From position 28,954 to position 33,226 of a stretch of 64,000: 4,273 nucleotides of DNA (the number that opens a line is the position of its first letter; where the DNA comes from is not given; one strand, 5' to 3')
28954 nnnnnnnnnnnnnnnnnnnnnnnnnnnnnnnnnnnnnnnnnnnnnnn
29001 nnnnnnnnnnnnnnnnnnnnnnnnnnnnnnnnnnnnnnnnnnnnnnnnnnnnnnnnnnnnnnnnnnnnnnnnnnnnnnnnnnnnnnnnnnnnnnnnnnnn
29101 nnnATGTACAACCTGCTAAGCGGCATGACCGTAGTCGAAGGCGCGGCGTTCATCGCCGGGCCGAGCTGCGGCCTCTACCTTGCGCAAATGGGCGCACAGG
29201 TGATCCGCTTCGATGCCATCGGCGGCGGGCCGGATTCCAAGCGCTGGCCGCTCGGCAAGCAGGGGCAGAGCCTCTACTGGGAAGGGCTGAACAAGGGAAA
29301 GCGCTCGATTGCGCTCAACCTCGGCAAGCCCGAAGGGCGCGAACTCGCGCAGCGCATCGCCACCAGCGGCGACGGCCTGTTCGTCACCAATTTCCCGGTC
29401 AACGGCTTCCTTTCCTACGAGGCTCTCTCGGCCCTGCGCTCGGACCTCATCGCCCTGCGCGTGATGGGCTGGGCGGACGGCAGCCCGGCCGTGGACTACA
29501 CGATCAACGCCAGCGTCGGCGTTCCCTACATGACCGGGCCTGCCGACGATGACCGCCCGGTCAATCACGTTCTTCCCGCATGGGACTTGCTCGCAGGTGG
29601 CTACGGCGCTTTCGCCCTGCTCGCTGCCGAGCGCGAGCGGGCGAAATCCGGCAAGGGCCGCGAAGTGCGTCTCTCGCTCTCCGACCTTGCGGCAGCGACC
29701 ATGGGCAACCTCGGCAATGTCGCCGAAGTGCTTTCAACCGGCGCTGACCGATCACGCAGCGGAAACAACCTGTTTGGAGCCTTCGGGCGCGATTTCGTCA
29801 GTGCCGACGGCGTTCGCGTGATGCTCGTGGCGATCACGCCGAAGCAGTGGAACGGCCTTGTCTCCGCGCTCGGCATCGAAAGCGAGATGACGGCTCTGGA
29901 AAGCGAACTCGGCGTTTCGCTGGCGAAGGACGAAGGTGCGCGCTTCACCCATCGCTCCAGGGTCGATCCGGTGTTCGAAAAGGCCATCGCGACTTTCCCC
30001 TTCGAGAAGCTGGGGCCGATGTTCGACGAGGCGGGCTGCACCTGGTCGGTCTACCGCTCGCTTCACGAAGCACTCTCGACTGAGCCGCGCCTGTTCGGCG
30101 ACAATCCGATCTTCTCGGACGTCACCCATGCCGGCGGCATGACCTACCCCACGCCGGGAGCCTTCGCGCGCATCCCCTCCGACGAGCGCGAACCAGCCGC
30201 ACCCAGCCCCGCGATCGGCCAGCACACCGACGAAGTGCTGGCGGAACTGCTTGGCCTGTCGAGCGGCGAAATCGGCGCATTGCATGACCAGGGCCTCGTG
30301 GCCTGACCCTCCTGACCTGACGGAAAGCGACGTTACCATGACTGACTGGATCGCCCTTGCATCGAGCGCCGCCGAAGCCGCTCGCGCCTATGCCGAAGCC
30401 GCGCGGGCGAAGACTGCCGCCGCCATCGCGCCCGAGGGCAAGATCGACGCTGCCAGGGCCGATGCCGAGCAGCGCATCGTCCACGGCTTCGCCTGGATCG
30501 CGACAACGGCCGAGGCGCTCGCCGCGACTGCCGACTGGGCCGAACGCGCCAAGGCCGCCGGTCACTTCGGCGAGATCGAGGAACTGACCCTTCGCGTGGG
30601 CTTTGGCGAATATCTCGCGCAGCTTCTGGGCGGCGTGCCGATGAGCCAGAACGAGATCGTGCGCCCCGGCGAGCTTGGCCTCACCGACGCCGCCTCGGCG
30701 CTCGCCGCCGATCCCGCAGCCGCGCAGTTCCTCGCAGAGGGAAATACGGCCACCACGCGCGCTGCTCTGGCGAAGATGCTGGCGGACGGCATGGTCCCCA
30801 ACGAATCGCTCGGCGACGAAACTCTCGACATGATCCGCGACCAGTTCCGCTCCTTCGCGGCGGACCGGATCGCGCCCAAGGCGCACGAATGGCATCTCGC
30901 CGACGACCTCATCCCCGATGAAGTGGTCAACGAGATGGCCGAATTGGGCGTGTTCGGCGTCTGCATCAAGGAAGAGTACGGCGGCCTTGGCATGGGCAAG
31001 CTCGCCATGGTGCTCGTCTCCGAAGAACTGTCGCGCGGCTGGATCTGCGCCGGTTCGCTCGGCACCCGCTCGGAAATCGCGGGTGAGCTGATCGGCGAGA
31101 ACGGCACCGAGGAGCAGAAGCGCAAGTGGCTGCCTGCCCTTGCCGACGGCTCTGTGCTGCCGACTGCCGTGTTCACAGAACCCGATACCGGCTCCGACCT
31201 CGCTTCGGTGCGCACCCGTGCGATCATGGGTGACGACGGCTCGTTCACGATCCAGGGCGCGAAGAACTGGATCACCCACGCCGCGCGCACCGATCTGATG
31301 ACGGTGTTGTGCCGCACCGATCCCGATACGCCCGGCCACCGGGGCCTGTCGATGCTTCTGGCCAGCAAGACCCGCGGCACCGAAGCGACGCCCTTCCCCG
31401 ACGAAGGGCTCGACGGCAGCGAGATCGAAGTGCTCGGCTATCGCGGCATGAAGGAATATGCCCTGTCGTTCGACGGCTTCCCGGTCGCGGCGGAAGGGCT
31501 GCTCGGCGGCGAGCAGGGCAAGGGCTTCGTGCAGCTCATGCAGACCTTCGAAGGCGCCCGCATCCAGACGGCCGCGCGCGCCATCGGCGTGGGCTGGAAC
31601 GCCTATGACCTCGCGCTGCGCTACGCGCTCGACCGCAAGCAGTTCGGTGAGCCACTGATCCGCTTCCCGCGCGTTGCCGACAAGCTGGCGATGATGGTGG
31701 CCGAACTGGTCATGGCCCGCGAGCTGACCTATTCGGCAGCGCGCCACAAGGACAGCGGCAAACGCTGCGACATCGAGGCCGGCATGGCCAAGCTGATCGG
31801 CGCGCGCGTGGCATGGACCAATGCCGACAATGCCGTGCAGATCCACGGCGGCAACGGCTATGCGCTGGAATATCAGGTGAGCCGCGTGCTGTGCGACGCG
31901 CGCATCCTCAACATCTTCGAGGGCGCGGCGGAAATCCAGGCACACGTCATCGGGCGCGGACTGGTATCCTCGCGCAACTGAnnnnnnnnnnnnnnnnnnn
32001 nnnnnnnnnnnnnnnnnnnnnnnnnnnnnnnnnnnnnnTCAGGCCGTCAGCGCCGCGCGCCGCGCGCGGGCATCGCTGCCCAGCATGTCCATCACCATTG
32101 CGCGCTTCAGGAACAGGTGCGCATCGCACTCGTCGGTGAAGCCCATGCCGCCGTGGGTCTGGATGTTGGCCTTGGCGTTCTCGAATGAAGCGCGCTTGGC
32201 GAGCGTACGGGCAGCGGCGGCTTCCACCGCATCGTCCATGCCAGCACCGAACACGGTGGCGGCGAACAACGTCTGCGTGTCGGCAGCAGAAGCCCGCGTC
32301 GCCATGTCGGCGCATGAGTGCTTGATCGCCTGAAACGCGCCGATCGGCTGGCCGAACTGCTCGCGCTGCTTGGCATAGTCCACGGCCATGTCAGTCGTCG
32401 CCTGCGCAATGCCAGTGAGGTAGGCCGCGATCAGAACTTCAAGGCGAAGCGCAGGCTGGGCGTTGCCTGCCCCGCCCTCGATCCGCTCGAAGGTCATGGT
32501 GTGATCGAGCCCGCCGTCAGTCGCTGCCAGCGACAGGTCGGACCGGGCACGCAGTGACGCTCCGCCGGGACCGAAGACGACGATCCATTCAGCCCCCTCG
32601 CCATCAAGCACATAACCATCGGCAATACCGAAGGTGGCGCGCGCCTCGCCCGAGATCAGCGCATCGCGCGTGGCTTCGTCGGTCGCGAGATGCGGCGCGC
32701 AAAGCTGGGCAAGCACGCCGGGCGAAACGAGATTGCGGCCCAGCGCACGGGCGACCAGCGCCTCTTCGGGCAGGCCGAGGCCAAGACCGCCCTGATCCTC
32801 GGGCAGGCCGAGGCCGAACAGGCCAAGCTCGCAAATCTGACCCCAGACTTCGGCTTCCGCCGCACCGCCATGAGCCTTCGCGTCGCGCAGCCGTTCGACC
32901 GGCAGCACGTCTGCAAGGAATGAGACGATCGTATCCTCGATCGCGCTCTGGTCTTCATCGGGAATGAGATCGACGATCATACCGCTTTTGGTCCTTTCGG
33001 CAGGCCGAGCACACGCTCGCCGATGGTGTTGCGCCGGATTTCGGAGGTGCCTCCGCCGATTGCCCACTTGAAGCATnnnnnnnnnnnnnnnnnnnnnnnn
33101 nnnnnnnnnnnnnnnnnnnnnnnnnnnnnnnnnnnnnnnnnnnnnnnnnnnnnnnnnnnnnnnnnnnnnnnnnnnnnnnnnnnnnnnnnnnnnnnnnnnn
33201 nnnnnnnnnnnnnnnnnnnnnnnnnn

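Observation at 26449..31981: acd-hbd-mct-mcd operon: catabolic exit via methylsuccinyl-CoA and mesaconyl-CoA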

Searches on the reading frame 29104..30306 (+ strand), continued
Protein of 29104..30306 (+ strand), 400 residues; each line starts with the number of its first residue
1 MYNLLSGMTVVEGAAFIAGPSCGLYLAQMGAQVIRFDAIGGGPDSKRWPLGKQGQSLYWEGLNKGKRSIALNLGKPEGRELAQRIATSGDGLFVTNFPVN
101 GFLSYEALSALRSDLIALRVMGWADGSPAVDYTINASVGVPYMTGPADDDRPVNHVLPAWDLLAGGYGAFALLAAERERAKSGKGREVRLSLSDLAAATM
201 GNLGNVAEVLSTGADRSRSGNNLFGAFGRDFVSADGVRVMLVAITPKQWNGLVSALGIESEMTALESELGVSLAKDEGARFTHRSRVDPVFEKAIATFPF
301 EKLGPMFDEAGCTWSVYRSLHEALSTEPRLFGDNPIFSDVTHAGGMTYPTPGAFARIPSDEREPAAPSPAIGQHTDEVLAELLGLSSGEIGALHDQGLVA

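Call 46: find_encoding_contigs(protein=P0083, flank=10000, max_places=1)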
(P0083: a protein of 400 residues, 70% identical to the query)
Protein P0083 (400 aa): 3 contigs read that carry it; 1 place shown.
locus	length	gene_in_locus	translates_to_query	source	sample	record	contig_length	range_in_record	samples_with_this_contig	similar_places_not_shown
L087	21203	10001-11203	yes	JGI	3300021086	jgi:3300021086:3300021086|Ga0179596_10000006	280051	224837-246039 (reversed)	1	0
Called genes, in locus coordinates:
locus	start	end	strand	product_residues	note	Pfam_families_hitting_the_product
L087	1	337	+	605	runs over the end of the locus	PF01425:Amidase, PF21986:AH_C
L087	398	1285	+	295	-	PF03328:HpcH_HpaI, PF15617:C-C_Bond_Lyase (weak)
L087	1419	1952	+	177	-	PF00440:TetR_N (weak)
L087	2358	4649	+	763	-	PF07715:Plug, PF00593:TonB_dep_Rec_b-barrel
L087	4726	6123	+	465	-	PF01979:Amidohydro_1, PF07969:Amidohydro_3 (weak)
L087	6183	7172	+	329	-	PF00753:Lactamase_B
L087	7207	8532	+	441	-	PF09298:FAA_hydrolase_N, PF01557:FAA_hydrolase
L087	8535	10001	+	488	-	PF02737:3HCDH_N, PF03446:NAD_binding_2 (weak), PF00725:3HCDH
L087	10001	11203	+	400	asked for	PF02515:CoA_transf_3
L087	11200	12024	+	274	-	-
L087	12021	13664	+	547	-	PF02771:Acyl-CoA_dh_N, PF02770:Acyl-CoA_dh_M, PF00441:Acyl-CoA_dh_1, PF08028:Acyl-CoA_dh_2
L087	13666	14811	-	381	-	PF02515:CoA_transf_3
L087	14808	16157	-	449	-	PF00083:Sugar_tr (faint), PF03137:OATP (faint), PF07690:MFS_1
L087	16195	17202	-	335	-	PF03060:NMO, PF01070:FMN_dh (weak)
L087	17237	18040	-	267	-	PF00378:ECH_1, PF16113:ECH_2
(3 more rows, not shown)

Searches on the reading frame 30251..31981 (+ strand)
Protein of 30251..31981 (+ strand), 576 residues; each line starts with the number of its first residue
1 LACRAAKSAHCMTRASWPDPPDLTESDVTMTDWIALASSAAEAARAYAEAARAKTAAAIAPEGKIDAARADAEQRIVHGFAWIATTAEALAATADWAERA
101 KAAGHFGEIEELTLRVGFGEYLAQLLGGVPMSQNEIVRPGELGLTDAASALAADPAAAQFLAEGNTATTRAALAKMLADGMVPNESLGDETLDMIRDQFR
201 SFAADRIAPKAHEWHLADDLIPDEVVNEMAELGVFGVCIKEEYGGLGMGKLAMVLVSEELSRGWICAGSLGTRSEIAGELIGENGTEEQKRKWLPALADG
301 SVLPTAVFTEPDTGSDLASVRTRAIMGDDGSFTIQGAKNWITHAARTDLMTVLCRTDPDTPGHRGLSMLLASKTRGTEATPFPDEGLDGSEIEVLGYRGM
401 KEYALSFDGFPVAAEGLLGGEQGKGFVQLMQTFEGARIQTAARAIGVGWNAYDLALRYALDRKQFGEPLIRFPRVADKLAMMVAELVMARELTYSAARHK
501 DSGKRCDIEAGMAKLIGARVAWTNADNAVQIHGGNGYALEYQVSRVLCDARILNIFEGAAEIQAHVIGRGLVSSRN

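Call 3: search_protein_families(library=pfam, proteins=[window:30251-31981:+])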
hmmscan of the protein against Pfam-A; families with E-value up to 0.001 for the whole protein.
window:30251-31981:+ (576 aa): 4 families
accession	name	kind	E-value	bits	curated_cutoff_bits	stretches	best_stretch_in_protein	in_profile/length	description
PF00441.29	Acyl-CoA_dh_1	-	1.8e-39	135.7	22.4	1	423-571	1-149/150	Acyl-CoA dehydrogenase, C-terminal domain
PF02771.21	Acyl-CoA_dh_N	-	7.6e-33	113.7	22.9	1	190-300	2-112/113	Acyl-CoA dehydrogenase, N-terminal domain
PF02770.24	Acyl-CoA_dh_M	-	1.3e-18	67.4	33.3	1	307-408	3-95/97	Acyl-CoA dehydrogenase, middle domain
PF08028.16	Acyl-CoA_dh_2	-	2.3e-09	38.1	22.7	1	440-558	3-131/134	Acyl-CoA dehydrogenase, C-terminal domain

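Call 4: search_protein_families(library=ncbifam, proteins=[window:30251-31981:+])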
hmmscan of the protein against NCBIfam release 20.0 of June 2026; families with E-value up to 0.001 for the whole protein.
window:30251-31981:+ (576 aa): 21 families
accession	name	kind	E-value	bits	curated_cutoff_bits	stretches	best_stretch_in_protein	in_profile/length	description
NF042972.1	AcrlCoAredClosAcrC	equivalog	1e-76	258.1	640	1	192-571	9-376/378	acryloyl-CoA reductase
NF045552.1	GlutCoADH_Des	equivalog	2.1e-63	214.8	470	1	191-568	8-376/387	glutaryl-CoA dehydrogenase Acd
NF042439.1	SulpropCoADesulf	equivalog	3.1e-56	190.8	600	1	197-572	2-371/379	3-sulfinopropanoyl-CoA desulfinase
NF058590.1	AcCoDHFadEBacil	equivalog_domain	1.9e-55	188.5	600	1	181-568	15-407/586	acyl-CoA dehydrogenase FadE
NF043006.1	CyhCrbnylCoADH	equivalog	1.7e-51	175.4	650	1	190-572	6-376/380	cyclohexane-1-carbonyl-CoA dehydrogenase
NF008997.0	PRK12341.1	equivalog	3.2e-51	174.6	537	1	219-572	36-377/382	acyl-CoA dehydrogenase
TIGR03207.1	cyc_hxne_CoA_dh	equivalog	4.2e-46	157.4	575.35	1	192-569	5-369/372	cyclohexanecarboxyl-CoA dehydrogenase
NF045652.1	ProlPCPDhRedW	equivalog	1.4e-42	145.9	650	1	194-571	6-373/376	L-prolyl-[peptidyl-carrier protein] dehydrogenase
NF053553.1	prodigi_MBC_PigA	equivalog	3e-38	132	500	1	196-571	13-379/381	prodigiosin MBC biosynthesis dehydrogenase PigA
NF002885.1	PRK03354.1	equivalog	5e-37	127.8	540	1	218-571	35-373/378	crotonobetainyl-CoA dehydrogenase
NF052270.1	Staph_DH_FadE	equivalog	3.1e-33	115.1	600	1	284-572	120-394/400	acyl-CoA dehydrogenase FadE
NF007000.1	PRK09463.1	subfamily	2.3e-26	92.4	600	1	209-537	60-398/726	acyl-CoA dehydrogenase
TIGR03204.1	pimC_large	equivalog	3e-23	82.4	623.85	1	195-525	11-332/395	pimeloyl-CoA dehydrogenase large subunit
NF009586.0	PRK13026.1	subfamily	5.5e-21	74.6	608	2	219-327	107-217/777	acyl-CoA dehydrogenase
TIGR03203.1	pimD_small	equivalog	1.2e-20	73.9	652.7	1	225-546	42-351/378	pimeloyl-CoA dehydrogenase small subunit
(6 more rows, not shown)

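Call 5: search_solved_structures(query=window:30251-31981:+, show_alignments=1)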
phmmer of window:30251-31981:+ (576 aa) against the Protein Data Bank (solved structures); distinct sequences matched with E-value up to 0.001: 101 (the best 60 are shown).
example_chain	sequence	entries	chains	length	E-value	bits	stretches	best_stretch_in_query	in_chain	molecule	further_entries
6es9_A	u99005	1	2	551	1.7e-195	654.3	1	32-572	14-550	Acyl-CoA dehydrogenase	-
8ciw_A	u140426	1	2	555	1.9e-81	277.8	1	140-573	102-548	(2S)-methylsuccinyl-CoA dehydrogenase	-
4iv6_A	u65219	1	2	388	3.1e-81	277.2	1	199-573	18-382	Acyl-CoA dehydrogenase FadE3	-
4m9a_A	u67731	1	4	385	2.7e-65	224.5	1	189-570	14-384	Acyl-CoA dehydrogenase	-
4n5f_A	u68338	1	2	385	5e-63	217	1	189-570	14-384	Putative acyl-CoA dehydrogenase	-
5ol2_C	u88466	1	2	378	2e-62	215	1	189-569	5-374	Acyl-CoA dehydrogenase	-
4u83_A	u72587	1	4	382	5e-58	200.5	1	189-571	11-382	Acyl-CoA dehydrogenase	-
1buc_A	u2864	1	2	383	1.8e-55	192.1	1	201-571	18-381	BUTYRYL-COA DEHYDROGENASE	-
1ukw_A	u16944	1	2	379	1.1e-54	189.5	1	196-572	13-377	acyl-CoA dehydrogenase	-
7szv_A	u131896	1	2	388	1.8e-54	188.8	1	194-571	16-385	Acyl-CoA dehydrogenase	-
5lnx_A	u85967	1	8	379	2e-54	188.6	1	194-572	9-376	Acyl-CoA dehydrogenase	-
4kto_A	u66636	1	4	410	1.6e-53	185.6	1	184-573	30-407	isovaleryl-CoA dehydrogenase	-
1ws9_A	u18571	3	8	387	4.9e-53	184.1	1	196-572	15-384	acyl-CoA dehydrogenase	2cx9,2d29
4o5m_A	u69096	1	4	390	1.4e-52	182.6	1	186-572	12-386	Isovaleryl-CoA dehydrogenase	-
4l1f_A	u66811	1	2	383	5.8e-52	180.5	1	191-573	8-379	Acyl-CoA dehydrogenase domain protein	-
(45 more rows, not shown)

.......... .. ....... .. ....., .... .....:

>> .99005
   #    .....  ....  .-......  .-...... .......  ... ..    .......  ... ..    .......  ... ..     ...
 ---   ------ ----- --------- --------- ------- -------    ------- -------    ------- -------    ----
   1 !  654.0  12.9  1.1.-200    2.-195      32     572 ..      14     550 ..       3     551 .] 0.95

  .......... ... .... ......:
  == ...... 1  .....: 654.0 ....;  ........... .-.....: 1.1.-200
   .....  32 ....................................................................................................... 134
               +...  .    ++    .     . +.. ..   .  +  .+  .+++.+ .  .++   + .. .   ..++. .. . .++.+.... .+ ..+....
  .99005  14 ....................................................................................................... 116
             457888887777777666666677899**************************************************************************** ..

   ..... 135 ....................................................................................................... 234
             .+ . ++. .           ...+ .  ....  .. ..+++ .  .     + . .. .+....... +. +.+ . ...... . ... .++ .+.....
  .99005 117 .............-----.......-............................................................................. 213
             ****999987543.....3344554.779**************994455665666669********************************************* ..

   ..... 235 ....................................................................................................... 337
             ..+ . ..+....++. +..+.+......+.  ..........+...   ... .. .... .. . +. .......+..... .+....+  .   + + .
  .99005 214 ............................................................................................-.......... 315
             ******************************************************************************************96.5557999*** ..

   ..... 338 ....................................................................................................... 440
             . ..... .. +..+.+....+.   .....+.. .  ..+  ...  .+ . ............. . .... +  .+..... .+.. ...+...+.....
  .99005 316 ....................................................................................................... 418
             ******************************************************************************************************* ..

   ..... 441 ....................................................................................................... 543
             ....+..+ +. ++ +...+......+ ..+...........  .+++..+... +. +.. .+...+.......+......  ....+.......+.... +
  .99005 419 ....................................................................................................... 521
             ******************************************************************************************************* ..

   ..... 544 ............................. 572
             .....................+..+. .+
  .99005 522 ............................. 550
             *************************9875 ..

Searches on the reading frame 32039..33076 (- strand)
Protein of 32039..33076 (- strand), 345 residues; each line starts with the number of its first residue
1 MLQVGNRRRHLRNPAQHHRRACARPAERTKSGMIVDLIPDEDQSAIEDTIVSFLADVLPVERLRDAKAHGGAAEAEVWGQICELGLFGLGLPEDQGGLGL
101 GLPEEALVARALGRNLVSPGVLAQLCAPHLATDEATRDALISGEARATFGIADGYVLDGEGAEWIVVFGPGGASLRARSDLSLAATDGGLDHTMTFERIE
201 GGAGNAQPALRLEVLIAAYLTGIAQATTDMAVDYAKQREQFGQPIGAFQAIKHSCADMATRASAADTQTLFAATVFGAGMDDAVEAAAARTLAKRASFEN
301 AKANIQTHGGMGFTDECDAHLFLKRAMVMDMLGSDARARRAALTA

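Call 9: search_protein_families(library=pfam, proteins=[window:32039-33076:-], max_evalue=0.00001)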
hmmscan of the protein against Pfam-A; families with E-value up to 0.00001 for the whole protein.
window:32039-33076:- (345 aa): 3 families
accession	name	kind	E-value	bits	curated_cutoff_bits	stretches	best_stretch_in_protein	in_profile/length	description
PF00441.29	Acyl-CoA_dh_1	-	1.6e-20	74.2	22.4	1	214-332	16-134/150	Acyl-CoA dehydrogenase, C-terminal domain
PF02771.21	Acyl-CoA_dh_N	-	1.9e-11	44.8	22.9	1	41-125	2-88/113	Acyl-CoA dehydrogenase, N-terminal domain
PF08028.16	Acyl-CoA_dh_2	-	8.2e-07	29.8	22.7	1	215-315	2-112/134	Acyl-CoA dehydrogenase, C-terminal domain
